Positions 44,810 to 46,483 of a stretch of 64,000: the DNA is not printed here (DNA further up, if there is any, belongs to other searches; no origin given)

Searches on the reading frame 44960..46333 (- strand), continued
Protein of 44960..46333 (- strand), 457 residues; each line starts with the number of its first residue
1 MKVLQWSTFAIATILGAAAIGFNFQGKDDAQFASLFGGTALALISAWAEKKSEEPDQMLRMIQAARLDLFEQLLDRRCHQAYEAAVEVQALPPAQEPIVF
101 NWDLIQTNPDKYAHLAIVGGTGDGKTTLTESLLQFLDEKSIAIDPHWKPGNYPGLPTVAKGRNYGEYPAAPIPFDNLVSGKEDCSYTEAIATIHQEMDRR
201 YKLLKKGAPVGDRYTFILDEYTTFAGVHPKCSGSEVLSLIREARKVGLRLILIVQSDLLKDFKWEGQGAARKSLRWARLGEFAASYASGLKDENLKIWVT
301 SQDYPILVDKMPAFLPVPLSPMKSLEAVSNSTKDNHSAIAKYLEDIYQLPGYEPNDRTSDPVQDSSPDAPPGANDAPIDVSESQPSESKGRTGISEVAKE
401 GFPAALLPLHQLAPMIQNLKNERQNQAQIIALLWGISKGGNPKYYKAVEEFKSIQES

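Call 68: search_protein_families(library=pfam, max_evalue=0.01, proteins=[L042:9423-9821:+, L042:8557-8922:+, L042:11342-11764:+, L042:8197-8550:+, L042:6856-7296:+, L042:7355-7723:-, L042:3032-5767:-, L049:917-1663:-, L049:17386-19062:-, L043:427-2649:-])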
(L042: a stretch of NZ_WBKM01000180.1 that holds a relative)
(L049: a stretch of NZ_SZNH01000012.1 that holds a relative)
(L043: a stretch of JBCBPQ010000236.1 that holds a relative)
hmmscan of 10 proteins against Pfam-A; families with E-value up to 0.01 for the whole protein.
L042:9423-9821:+ (132 aa): 0 families

L042:8557-8922:+ (121 aa): 0 families

L042:11342-11764:+ (140 aa): 3 families
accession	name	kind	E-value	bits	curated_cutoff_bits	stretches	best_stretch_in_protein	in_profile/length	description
PF08271.17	Zn_Ribbon_TF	-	0.0025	17.7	29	1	6-37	3-34/43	TFIIB zinc-binding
PF12760.12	Zn_ribbon_IS1595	-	0.0033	17.8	25.4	1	4-30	19-45/46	Transposase zinc-ribbon domain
PF01780.25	Ribosomal_L37ae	-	0.0059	17.1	21.9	0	4-34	34-63/85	Ribosomal L37ae protein family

L042:8197-8550:+ (117 aa): 0 families

L042:6856-7296:+ (146 aa): 1 family
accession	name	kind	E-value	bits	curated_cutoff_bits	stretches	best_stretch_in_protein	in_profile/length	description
PF08872.15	KGK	-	1.2e-15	58.4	25.6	1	20-143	26-118/119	KGK domain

L042:7355-7723:- (122 aa): 0 families

L042:3032-5767:- (911 aa): 3 families
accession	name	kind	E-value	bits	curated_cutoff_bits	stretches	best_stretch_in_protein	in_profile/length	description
PF05272.17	VapE-like_dom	-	5.3e-76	255.3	25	1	359-566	10-216/217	Virulence-associated protein E-like domain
PF12965.13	DUF3854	-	6.1e-32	110.7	23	1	120-236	1-130/130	Domain of unknown function (DUF3854)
PF19263.5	DUF5906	-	0.00058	20.9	27.6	1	404-510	1-114/114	Family of unknown function (DUF5906)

L049:917-1663:- (248 aa): 0 families

L049:17386-19062:- (558 aa): 0 families

L043:427-2649:- (740 aa): 4 families
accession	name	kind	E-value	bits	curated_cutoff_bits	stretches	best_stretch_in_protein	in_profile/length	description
PF13481.12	AAA_25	-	1.5e-28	100.2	27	1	265-437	6-194/195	AAA domain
PF03796.21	DnaB_C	-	0.002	18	27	0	288-348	16-67/255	DnaB-like helicase C terminal domain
PF12802.13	MarR_2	-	0.004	17.7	27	0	526-579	9-60/61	MarR family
PF06745.19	ATPase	-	0.0045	16.8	26.6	0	374-444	110-175/231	KaiC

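Call 74: search_protein_families(library=pfam, max_evalue=0.001, proteins=[L026:5522-6079:+, L026:6145-6897:+, L026:7906-8796:+, L026:2777-3343:+])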
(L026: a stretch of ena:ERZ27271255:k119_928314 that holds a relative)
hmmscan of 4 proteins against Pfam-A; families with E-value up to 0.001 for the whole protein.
L026:5522-6079:+ (185 aa): 0 families

L026:6145-6897:+ (250 aa): 0 families

L026:7906-8796:+ (296 aa): 0 families

L026:2777-3343:+ (188 aa): 0 families

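Call 78: find_related_loci(query=A2, collection=viral_contigs, flank=10000)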
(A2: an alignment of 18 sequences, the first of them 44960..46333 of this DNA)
Query A2 (457 aa) in viral_contigs; peptide patterns used: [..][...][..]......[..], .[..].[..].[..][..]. (x = any residue, [..] = any of these).
48 stretches matched a pattern; 5 encode a relative of the query (tblastn E <= 1e-3); 5 distinct loci.
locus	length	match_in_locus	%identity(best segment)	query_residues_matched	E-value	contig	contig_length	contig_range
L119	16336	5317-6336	28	91-451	8e-37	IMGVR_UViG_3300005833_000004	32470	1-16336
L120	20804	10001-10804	33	100-372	1e-34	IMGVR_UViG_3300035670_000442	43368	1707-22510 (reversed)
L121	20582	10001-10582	36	100-287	1e-29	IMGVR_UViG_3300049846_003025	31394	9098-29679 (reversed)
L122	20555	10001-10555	32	114-316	2e-25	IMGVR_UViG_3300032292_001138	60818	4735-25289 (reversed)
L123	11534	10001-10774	26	9-294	5e-14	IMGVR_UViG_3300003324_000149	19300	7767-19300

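Call 80: search_protein_families(library=pfam, max_evalue=0.001, proteins=[L119:9860-13225:-, L119:7820-9586:-, L119:13695-14798:-, L120:2075-4159:-, L120:577-2031:-, L120:15131-16900:+, L121:2900-4765:+, L122:17559-19505:-, L122:2645-3949:-, L122:1134-2573:-])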
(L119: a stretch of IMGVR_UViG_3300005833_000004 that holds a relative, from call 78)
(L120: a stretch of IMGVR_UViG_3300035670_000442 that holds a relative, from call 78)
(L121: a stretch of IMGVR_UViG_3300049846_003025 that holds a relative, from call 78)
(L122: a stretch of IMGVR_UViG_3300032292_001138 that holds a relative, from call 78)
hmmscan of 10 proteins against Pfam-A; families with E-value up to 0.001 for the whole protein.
L119:9860-13225:- (1121 aa): 0 families

L119:7820-9586:- (588 aa): 0 families

L119:13695-14798:- (367 aa): 1 family
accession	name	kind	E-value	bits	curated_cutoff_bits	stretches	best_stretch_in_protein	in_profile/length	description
PF01507.26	PAPS_reduct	-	8.3e-15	55.7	22.5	1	37-201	2-153/175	Phosphoadenosine phosphosulfate reductase domain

L120:2075-4159:- (694 aa): 3 families
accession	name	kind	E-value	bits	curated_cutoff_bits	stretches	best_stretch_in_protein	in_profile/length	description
PF01551.29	Peptidase_M23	-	5.8e-34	116.6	28.7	1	584-680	1-96/96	Peptidase family M23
PF05954.17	Phage_GPD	-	1.2e-05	25.1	30.1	1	280-393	45-164/305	Phage tail baseplate hub (GPD)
PF00182.24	Glyco_hydro_19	-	2.5e-05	24.6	25.5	1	105-187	65-141/232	Chitinase class I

L120:577-2031:- (484 aa): 0 families

L120:15131-16900:+ (589 aa): 1 family
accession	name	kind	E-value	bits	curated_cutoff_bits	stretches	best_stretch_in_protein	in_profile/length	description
PF19263.5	DUF5906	-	6.9e-08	33.6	27.6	1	222-321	1-101/114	Family of unknown function (DUF5906)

L121:2900-4765:+ (621 aa): 0 families

L122:17559-19505:- (648 aa): 2 families
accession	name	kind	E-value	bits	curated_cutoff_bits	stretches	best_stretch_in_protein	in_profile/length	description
PF05876.18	GpA_ATPase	-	1.2e-78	264.6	25.6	1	55-296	2-247/247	Phage terminase large subunit gpA, ATPase domain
PF20454.4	GpA_nuclease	-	4.7e-75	252.9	22.5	1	310-607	2-294/294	Terminase large subunit gpA, endonuclease domain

L122:2645-3949:- (434 aa): 1 family
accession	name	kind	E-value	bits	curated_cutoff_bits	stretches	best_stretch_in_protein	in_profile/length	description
PF13730.12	HTH_36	-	0.00012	22.2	25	1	17-71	2-55/55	Helix-turn-helix domain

L122:1134-2573:- (479 aa): 5 families
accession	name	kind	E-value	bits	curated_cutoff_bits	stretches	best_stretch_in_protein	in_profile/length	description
PF03796.21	DnaB_C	-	7.7e-88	294.6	27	1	208-474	3-255/255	DnaB-like helicase C terminal domain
PF00772.26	DnaB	-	2.3e-19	69.8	23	1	18-107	2-87/103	DnaB-like helicase N terminal domain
PF13481.12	AAA_25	-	1.3e-07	31.9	27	1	220-397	28-190/195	AAA domain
PF06745.19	ATPase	-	2.1e-06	27.7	26.6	1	209-273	3-67/231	KaiC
PF08433.16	KTI12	-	0.00062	19.8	22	0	227-294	3-70/271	Chromatin associated protein KTI12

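Call 88: search_dna_similar(query=window:44960-46333:-, collection=plasmids, mode=protein, max_evalue=0.001, max_rows=20)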
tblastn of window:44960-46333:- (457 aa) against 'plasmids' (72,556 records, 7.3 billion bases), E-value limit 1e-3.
Records with a match: 9; places in all: 9; records where one place covers at least 80% of the query: 0.
Best place of each record, by identity: <60% 9.
By first word of the organism name: Nostoc 3; Allocoleopsis 2; Pseudanabaena 1; Calothrix 1; Annamia 1; Tolypothrix 1.
By predicted mobility (MOB-suite, as given by PLSDB): non-mobilizable 9.
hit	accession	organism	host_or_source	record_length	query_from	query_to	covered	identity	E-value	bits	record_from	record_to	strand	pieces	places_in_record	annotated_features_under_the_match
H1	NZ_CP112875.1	Pseudanabaena galeata CCNP1313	-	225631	114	366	55%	32.5%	4e-27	122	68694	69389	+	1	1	type IV secretory system conjugative DNA transfer family protein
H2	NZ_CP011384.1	Calothrix sp. 336/3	-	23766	35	315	61%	25.4%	1e-5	56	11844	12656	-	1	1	hypothetical protein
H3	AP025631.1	Annamia dubia NIES-4383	-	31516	99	316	48%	32.8%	4e-22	107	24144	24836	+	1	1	hypothetical protein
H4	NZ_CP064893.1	Tolypothrix sp. PCC 7601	Fresh water sample,Fresh water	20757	85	355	59%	25.5%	7e-13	79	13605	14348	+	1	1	AAA family ATPase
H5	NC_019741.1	Allocoleopsis franciscana PCC 7113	-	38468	84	304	48%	30.4%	2e-13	81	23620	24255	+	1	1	hypothetical protein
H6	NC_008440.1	Nostoc sp. PCC 7524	-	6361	84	316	51%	28.8%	5e-12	76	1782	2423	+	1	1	ATP-binding protein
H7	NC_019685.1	Nostoc sp. PCC 7524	-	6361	84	316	51%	28.8%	5e-12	76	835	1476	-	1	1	ATP-binding protein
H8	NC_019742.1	Allocoleopsis franciscana PCC 7113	-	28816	99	304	45%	29.7%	4e-14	82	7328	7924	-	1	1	hypothetical protein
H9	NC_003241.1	Nostoc sp. PCC 7120 = FACHB-418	-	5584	114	316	44%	28.2%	6e-12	76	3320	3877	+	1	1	hypothetical protein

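Call 89: search_dna_similar(query=window:44960-46333:-, collection=phages, mode=protein, max_evalue=0.001, max_rows=20)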
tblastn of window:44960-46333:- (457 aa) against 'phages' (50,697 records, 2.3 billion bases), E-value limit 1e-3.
No match.

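Call 92: get_annotated_region(hit=H1, flank=12000)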
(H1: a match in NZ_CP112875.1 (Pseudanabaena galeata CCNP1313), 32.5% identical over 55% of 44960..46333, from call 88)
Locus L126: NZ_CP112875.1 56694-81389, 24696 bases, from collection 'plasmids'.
description: Pseudanabaena galeata CCNP1313 plasmid pPg_01, complete sequence
organism: Pseudanabaena galeata CCNP1313 (NCBI taxid 2602720)
taxonomy: Bacteria; Cyanobacteriota; Cyanophyceae; Pseudanabaenales; Pseudanabaenaceae; Pseudanabaena; Pseudanabaena galeata; Pseudanabaena galeata CCNP1313
host: -; source: -; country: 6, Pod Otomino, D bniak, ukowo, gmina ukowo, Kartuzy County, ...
typing (MOB-suite, as given by PLSDB): non-mobilizable
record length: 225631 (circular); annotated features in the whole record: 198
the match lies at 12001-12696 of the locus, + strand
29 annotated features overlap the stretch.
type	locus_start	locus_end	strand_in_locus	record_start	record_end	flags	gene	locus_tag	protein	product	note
CDS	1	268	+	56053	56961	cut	-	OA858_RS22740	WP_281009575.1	tyrosine-type recombinase/integrase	GO:0015074 - DNA integration [Evidence IEA]; GO:0006310 - DNA recombination [Evidence IEA]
CDS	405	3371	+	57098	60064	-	-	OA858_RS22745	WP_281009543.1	Tn3 family transposase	-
CDS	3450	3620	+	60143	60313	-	-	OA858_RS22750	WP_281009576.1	hypothetical protein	-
CDS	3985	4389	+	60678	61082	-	-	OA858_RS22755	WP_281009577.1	hypothetical protein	-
CDS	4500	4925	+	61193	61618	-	-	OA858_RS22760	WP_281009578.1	hypothetical protein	-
CDS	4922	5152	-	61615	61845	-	-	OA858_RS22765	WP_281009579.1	hypothetical protein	-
CDS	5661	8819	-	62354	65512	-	-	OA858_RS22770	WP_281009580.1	DUF3854 domain-containing protein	-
CDS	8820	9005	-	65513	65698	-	-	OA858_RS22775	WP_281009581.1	hypothetical protein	-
CDS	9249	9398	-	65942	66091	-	-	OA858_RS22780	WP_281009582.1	hypothetical protein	-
CDS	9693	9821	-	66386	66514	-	-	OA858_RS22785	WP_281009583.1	hypothetical protein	-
CDS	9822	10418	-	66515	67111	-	-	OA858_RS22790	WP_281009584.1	hypothetical protein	-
CDS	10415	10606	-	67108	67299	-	-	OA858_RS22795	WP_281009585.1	hypothetical protein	-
CDS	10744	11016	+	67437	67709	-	-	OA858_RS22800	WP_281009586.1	hypothetical protein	-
CDS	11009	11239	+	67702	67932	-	-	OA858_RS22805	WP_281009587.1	hypothetical protein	-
CDS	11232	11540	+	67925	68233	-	-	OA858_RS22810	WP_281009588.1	hypothetical protein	-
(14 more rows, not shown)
